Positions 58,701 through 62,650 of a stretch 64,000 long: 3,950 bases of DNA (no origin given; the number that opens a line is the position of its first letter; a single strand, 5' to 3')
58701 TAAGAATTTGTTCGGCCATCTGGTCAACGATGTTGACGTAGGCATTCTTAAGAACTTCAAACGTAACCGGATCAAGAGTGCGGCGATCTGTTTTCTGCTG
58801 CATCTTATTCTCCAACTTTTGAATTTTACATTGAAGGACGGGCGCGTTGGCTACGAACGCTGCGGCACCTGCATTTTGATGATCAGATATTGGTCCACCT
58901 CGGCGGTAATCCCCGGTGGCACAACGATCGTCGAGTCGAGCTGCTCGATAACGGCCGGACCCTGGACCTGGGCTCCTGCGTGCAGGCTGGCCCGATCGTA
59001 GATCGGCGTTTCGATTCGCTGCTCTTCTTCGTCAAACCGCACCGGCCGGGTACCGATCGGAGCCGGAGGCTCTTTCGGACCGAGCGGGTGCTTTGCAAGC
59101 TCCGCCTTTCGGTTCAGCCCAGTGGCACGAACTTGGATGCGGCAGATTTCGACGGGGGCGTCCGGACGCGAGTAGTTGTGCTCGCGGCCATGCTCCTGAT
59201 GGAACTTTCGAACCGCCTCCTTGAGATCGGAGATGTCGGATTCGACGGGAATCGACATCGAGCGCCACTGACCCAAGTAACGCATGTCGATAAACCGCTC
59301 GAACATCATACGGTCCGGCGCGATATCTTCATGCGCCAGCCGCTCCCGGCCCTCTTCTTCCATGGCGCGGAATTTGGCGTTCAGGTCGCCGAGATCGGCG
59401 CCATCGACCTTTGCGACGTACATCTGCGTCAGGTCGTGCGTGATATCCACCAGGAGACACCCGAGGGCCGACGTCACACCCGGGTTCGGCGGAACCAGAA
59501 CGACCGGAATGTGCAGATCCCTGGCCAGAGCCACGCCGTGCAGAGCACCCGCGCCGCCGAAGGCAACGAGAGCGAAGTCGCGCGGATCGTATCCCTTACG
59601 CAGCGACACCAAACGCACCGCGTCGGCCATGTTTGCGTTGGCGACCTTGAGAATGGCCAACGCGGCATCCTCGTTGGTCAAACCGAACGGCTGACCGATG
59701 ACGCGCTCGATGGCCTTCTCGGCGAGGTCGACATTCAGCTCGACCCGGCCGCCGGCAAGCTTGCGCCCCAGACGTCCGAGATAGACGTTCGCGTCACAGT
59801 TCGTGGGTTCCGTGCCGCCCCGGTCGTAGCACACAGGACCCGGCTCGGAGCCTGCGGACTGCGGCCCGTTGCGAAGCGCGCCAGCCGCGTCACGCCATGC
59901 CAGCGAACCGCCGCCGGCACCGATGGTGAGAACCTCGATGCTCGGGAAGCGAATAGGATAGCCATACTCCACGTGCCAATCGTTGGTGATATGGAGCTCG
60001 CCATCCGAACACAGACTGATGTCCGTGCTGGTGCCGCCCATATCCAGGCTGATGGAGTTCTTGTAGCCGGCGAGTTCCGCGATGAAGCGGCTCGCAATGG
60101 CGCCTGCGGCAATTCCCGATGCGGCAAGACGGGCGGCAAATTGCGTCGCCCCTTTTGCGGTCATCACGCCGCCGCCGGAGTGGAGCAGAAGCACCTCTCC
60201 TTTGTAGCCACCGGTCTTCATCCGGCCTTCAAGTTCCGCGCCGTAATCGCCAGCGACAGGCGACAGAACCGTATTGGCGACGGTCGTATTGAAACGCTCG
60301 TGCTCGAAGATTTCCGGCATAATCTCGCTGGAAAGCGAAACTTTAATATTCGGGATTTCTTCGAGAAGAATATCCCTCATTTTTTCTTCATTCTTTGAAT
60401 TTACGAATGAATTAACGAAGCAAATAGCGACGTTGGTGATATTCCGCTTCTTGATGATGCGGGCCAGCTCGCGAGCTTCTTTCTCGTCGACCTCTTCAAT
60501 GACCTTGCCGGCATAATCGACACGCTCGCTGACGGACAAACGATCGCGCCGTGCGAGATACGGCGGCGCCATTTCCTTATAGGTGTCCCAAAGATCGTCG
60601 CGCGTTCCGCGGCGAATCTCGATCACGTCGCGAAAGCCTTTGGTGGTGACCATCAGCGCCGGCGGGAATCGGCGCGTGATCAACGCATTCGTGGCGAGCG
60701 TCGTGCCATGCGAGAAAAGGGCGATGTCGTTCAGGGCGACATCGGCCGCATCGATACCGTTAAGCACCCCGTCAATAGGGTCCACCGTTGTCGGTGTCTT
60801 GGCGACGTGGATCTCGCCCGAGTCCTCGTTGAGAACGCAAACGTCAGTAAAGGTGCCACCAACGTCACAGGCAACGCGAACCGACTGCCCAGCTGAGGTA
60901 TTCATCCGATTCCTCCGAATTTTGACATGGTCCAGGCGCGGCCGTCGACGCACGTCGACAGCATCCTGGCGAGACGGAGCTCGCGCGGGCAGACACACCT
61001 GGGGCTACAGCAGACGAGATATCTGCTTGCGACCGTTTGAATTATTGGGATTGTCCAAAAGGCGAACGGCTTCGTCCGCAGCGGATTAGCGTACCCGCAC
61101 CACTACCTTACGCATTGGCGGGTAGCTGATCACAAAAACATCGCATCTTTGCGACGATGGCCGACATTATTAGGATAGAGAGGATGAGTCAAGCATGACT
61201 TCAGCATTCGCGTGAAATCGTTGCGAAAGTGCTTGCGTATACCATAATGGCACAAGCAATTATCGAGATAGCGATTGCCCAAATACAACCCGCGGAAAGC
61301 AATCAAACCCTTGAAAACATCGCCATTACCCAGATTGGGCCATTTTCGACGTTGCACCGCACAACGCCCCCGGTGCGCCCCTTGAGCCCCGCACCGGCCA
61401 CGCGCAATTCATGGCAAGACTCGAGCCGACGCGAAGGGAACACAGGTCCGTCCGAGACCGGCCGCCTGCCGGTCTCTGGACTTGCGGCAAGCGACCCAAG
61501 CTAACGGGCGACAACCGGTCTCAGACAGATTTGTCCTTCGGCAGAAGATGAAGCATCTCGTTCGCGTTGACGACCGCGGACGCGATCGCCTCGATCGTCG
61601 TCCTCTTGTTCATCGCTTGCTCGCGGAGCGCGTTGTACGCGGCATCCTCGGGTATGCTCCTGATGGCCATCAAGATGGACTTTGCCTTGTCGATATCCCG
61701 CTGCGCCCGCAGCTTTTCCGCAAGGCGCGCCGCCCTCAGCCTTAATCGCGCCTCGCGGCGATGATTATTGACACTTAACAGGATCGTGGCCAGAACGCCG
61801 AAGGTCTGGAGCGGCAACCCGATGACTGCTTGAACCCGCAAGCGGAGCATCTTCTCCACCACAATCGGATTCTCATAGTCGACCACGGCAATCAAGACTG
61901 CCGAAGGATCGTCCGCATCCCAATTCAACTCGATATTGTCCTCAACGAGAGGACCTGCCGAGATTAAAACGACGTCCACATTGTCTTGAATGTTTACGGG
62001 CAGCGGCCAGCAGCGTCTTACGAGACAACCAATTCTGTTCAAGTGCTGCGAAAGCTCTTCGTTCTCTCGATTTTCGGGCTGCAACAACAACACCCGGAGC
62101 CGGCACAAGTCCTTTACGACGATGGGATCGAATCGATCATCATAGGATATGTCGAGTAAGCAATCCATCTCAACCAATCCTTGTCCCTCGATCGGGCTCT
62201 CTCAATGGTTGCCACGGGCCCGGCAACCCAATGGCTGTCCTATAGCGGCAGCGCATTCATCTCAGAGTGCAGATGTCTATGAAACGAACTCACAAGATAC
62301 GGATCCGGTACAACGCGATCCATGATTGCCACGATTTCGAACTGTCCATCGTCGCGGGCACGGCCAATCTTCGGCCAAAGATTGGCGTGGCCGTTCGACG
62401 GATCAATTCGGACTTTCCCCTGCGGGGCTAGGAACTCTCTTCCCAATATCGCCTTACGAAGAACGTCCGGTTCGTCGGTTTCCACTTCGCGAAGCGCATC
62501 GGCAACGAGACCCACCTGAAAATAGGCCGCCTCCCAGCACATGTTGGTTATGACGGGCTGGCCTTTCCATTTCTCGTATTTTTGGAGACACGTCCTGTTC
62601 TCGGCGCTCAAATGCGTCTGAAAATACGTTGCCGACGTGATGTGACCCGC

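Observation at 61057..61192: Readable ANTAR leader: promoter, A1/G4 hexaloop hairpins, attenuator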

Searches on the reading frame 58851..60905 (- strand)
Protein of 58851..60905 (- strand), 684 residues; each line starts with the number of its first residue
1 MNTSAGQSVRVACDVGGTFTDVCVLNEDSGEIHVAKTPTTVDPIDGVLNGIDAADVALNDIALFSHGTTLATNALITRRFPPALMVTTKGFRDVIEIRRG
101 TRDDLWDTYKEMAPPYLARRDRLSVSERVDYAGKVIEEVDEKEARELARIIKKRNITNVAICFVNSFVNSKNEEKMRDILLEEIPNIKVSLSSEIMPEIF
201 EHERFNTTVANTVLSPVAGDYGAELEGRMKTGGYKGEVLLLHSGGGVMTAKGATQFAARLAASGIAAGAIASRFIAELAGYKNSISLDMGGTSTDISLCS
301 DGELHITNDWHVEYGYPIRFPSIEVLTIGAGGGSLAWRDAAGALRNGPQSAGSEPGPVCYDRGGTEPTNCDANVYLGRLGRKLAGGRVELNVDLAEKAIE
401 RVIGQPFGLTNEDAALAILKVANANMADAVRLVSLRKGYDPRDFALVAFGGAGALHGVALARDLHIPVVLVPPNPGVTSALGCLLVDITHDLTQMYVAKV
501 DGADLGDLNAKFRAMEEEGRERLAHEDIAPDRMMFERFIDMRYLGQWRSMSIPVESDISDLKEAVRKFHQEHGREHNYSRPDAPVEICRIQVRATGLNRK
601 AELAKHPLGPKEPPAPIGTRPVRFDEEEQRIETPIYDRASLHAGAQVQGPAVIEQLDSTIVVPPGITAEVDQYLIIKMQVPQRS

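Call 3: search_protein_families(library=pfam, proteins=[window:58851-60905:-])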
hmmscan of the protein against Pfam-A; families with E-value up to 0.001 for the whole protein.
window:58851-60905:- (684 aa): 4 families
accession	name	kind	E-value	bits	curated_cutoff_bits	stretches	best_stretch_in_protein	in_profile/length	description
PF01968.24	Hydantoinase_A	-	1.3e-81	274.5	22.9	1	204-491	1-290/291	Hydantoinase/oxoprolinase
PF05378.19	Hydant_A_N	-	9.3e-45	152.9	25.2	1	10-183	1-175/176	Hydantoinase/oxoprolinase N-terminal region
PF19278.4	Hydant_A_C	-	2.4e-19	69.9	21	1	507-678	13-190/193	Hydantoinase/oxoprolinase C-terminal domain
PF13941.12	MutL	-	0.00055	19.3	27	0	11-60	2-50/450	MutL protein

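Call 44: search_protein_families(library=ncbifam, proteins=[window:58851-60905:-], max_evalue=0.00001)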
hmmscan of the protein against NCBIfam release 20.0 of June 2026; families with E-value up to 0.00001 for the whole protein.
window:58851-60905:- (684 aa): 3 families
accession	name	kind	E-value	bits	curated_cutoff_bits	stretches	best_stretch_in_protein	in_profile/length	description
NF050156.1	CapLactmsAlpCapA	equivalog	3e-150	501.7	1000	1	10-673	2-680/689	caprolactamase subunit alpha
NF042975.2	AcphenoCarb_ApcC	equivalog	2.4e-93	313.6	1500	1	11-674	11-705/733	acetophenone carboxylase subunit gamma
NF042960.1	AcphenoCarb_ApcA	equivalog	2e-46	158.5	1250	1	12-675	5-652/658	acetophenone carboxylase subunit alpha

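Call 74: find_homologous_proteins(query=window:58854-60905:-, max_evalue=1e-150)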
Query window:58854-60905:- (684 aa): 3035 proteins with E <= 1e-150 among 8000 candidates; the best 120 are listed.
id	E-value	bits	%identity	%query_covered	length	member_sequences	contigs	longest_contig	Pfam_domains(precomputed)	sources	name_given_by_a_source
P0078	0.0e+0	1544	100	100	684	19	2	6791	PF01968.25,PF19278.5,PF05378.20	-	-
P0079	0.0e+0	1324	84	100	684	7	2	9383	PF01968.25,PF19278.5,PF05378.20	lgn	-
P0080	0.0e+0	1318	83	100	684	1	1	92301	PF01968.25,PF19278.5,PF05378.20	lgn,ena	-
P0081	0.0e+0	1316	83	100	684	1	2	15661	PF01968.25,PF19278.5,PF05378.20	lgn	-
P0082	0.0e+0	1299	83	100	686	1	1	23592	PF01968.25,PF19278.5,PF05378.20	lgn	-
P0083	0.0e+0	1295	82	100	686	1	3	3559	PF01968.25,PF19278.5,PF05378.20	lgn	-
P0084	0.0e+0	1291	83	99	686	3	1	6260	PF01968.25,PF19278.5,PF05378.20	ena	-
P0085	0.0e+0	1287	82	99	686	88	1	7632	PF01968.25,PF19278.5,PF05378.20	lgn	-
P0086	0.0e+0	1263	81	99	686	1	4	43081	PF01968.25,PF19278.5,PF05378.20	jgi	-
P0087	0.0e+0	1202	78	99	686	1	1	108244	PF01968.25,PF19278.5,PF05378.20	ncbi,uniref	ncbi:hydantoinase/oxoprolinase family protein [Pseudaminobacter sp. NGMCC 1.201702]|uniref:hydantoin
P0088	0.0e+0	1171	75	98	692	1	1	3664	PF01968.25,PF19278.5,PF05378.20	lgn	-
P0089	0.0e+0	1138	73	98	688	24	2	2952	PF01968.25,PF19278.5,PF05378.20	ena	-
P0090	0.0e+0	1134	72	99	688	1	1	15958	PF01968.25,PF19278.5,PF05378.20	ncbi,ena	-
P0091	0.0e+0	1131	71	99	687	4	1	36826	PF01968.25,PF19278.5,PF05378.20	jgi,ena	jgi:N-methylhydantoinase A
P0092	0.0e+0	1127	72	100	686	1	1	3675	PF01968.25,PF19278.5,PF05378.20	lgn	-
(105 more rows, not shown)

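Call 75: find_encoding_contigs(protein=P0079, flank=2500, max_places=2)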
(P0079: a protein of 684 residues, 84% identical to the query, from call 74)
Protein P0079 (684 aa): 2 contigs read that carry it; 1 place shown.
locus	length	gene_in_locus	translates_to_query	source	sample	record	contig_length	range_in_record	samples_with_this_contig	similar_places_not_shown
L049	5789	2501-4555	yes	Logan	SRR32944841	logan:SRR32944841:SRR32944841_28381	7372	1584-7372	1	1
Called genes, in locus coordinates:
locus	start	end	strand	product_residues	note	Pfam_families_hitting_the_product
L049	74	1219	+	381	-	PF13433:Peripla_BP_5, PF13458:Peripla_BP_6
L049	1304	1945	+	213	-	PF21332:AmiR_N, PF03861:ANTAR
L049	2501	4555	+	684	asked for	PF05378:Hydant_A_N, PF01968:Hydantoinase_A, PF19278:Hydant_A_C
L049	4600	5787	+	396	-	?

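Call 76: find_encoding_contigs(protein=P0080, flank=2500, max_places=2)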
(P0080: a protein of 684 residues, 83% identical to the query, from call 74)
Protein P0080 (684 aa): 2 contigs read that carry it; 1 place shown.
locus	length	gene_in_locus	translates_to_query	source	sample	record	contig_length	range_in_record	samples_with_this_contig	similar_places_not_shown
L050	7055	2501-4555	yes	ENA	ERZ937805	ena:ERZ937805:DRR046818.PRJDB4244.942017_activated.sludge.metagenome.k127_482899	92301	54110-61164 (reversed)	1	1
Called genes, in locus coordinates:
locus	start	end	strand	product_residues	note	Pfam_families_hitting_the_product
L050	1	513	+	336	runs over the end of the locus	PF00126:HTH_1, PF03466:LysR_substrate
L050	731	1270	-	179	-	PF10649:DUF2478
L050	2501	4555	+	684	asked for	PF05378:Hydant_A_N, PF01968:Hydantoinase_A, PF19278:Hydant_A_C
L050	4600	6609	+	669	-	PF02538:Hydantoinase_B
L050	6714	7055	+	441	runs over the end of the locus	-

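Call 77: find_encoding_contigs(protein=P0081, flank=2500, max_places=2)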
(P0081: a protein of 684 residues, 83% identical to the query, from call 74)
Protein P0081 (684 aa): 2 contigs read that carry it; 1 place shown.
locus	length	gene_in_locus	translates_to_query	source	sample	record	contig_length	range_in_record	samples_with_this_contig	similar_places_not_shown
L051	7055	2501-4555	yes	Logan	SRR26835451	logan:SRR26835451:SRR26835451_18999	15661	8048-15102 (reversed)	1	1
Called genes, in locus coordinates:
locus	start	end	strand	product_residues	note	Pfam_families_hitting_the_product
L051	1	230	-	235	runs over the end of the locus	-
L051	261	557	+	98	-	-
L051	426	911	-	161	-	PF12708:Pect-lyase_RHGA_epim (weak)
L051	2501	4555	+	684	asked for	PF05378:Hydant_A_N, PF01968:Hydantoinase_A, PF19278:Hydant_A_C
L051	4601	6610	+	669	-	PF02538:Hydantoinase_B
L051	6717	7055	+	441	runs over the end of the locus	-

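Call 84: find_encoding_contigs(protein=P0082, flank=1000, max_places=1)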
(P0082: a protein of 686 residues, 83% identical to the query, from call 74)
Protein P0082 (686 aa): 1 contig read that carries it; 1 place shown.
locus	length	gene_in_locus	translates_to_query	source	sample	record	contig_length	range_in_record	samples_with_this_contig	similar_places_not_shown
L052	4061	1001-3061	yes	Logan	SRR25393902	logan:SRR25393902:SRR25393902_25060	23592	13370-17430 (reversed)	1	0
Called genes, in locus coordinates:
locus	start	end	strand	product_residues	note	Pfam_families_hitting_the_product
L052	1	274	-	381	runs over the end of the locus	PF13433:Peripla_BP_5, PF13458:Peripla_BP_6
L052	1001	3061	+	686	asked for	PF05378:Hydant_A_N, PF01968:Hydantoinase_A, PF19278:Hydant_A_C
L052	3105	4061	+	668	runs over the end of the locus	PF02538:Hydantoinase_B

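Call 85: find_encoding_contigs(protein=P0086, flank=1000, max_places=1)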
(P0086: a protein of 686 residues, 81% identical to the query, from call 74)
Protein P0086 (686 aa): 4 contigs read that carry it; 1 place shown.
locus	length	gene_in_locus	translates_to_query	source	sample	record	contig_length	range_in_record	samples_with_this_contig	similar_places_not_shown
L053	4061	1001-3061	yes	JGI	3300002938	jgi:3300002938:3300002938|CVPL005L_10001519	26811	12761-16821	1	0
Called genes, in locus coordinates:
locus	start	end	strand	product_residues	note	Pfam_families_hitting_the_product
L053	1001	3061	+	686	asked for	PF05378:Hydant_A_N, PF01968:Hydantoinase_A, PF19278:Hydant_A_C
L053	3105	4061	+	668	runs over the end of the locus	PF02538:Hydantoinase_B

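Call 86: find_encoding_contigs(protein=P0085, flank=1000, max_places=1)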
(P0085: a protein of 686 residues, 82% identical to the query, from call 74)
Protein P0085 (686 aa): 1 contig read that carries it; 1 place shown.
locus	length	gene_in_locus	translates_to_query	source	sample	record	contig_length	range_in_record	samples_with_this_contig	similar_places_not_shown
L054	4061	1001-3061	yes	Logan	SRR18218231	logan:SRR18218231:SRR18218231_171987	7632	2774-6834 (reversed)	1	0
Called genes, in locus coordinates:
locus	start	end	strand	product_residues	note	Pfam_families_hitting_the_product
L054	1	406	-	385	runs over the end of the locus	PF13433:Peripla_BP_5, PF13458:Peripla_BP_6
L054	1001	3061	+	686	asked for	PF05378:Hydant_A_N, PF01968:Hydantoinase_A, PF19278:Hydant_A_C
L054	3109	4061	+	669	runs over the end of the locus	PF02538:Hydantoinase_B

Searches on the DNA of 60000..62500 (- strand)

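Call 4: search_rna_families(source=window, start=60500, end=62000, threshold=evalue, max_evalue=10, show_alignments=3)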
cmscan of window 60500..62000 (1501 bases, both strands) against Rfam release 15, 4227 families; matches with E-value up to 10: 3.
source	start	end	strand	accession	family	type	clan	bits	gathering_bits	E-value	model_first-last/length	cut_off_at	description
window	61446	61530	-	RF03795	MIR6201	Gene; miRNA;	-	22.2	69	0.07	1-109/109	no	MIR6201 microRNA precursor family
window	61455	61521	-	RF01678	P37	Gene; sRNA;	-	16.4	50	4.4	1-62/62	no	Pseudomonas sRNA P37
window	61455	61504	-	RF03163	c4-a1b1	Gene; antisense;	CL00128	13.2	46.7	3.7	1-53/53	no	a1, b1 targets of C4 antisense RNA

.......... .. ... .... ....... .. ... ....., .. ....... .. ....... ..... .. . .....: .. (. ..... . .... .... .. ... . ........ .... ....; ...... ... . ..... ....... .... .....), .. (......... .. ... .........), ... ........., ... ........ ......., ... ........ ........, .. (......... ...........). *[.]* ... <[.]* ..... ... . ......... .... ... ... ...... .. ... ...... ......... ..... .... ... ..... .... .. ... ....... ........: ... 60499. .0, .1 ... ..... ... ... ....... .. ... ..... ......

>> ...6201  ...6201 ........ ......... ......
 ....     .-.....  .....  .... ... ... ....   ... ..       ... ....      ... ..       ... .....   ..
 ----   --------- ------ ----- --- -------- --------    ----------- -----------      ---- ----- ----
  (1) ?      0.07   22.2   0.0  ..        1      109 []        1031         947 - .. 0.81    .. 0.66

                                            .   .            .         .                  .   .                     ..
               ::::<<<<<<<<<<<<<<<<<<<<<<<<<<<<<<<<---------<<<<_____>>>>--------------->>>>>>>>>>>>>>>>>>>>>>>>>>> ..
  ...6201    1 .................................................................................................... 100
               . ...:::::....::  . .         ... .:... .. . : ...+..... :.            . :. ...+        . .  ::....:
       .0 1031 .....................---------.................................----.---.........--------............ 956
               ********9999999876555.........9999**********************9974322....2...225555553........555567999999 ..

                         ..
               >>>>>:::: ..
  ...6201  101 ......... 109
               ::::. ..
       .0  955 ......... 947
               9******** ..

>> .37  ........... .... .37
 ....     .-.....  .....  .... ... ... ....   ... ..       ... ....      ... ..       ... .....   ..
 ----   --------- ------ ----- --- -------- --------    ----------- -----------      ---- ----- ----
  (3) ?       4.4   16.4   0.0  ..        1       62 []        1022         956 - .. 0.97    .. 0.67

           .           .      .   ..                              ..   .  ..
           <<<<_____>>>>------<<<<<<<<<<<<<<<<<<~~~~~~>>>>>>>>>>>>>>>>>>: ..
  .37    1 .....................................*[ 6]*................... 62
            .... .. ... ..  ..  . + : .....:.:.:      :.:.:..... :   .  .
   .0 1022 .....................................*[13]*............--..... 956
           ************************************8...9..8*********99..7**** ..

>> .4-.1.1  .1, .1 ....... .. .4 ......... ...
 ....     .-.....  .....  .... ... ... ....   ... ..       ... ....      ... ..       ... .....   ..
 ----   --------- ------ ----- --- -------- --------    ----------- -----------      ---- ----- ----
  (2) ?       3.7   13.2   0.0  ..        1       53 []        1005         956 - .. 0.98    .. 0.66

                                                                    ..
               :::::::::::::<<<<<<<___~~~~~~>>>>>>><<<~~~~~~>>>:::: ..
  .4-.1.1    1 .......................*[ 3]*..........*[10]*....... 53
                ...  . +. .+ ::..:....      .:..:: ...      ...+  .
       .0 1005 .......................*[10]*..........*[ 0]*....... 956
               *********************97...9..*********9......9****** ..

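Call 52: search_with_rna_model(model_id=R2, source=window, start=60000, end=62500, filters=off, max_evalue=10, show_alignments=3)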
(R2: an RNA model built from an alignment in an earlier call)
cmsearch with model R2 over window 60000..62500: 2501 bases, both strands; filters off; matches with E-value up to 10: 10.
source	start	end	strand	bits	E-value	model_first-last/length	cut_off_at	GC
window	61129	61157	-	19.2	0.00038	1-75/75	no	0.41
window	60322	60388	+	9.2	0.14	1-75/75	no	0.36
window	61138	61176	+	8.5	0.21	1-75/75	no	0.46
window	60074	60161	+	7.7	0.33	1-75/75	no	0.65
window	60466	60482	-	5.3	1.3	31-66/75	no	0.53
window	61937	61994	+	4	2.9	1-75/75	no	0.47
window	60595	60647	+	2.7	6.3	1-75/75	no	0.62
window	60541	60580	+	2.6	6.7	1-75/75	no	0.62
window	60532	60566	-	2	9.1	1-75/75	no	0.66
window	60974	61006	+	2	9.5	32-66/75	no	0.73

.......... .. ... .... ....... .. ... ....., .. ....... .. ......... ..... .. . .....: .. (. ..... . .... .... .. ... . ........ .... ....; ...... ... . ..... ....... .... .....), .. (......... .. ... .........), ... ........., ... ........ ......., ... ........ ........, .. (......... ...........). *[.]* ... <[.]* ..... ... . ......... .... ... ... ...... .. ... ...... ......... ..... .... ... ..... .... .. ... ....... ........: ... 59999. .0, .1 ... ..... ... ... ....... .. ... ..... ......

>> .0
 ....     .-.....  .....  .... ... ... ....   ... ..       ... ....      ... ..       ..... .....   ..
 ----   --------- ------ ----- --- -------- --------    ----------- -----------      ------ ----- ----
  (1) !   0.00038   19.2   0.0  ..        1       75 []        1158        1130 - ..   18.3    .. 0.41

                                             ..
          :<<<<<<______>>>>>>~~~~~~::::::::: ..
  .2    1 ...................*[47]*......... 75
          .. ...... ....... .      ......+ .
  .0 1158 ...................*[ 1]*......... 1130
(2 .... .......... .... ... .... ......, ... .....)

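Call 87: search_with_rna_model(model_id=R2, sources=[L047, L049, L050, L051, L052, L053, L054], max_evalue=0.01, filters=off, show_alignments=0)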
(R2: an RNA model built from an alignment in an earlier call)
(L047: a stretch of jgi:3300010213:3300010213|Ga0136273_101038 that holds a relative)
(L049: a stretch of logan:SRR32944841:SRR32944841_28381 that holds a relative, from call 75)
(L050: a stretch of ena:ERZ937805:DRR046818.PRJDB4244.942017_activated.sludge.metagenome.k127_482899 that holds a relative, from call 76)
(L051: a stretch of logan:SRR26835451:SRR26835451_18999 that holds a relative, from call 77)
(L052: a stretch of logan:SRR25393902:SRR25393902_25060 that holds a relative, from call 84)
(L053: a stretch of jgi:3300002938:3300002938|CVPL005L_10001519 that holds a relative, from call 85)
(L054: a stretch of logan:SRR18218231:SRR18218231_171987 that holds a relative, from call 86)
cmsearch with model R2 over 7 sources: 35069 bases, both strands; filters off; matches with E-value up to 0.01: 8.
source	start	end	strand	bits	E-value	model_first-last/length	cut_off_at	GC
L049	2244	2317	+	68.5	1.4e-15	1-75/75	no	0.47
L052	689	760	+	61.4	9.6e-14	1-75/75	no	0.46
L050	2250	2322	+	59.2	3.4e-13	1-75/75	no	0.53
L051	2023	2096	+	55.2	3.6e-12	1-75/75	no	0.54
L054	717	790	+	53.3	1.1e-11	1-75/75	no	0.65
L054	744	816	-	29.5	1.2e-05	1-75/75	no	0.63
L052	347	410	-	21.6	0.0013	1-75/75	no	0.38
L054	447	520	-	18.4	0.0085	1-75/75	no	0.61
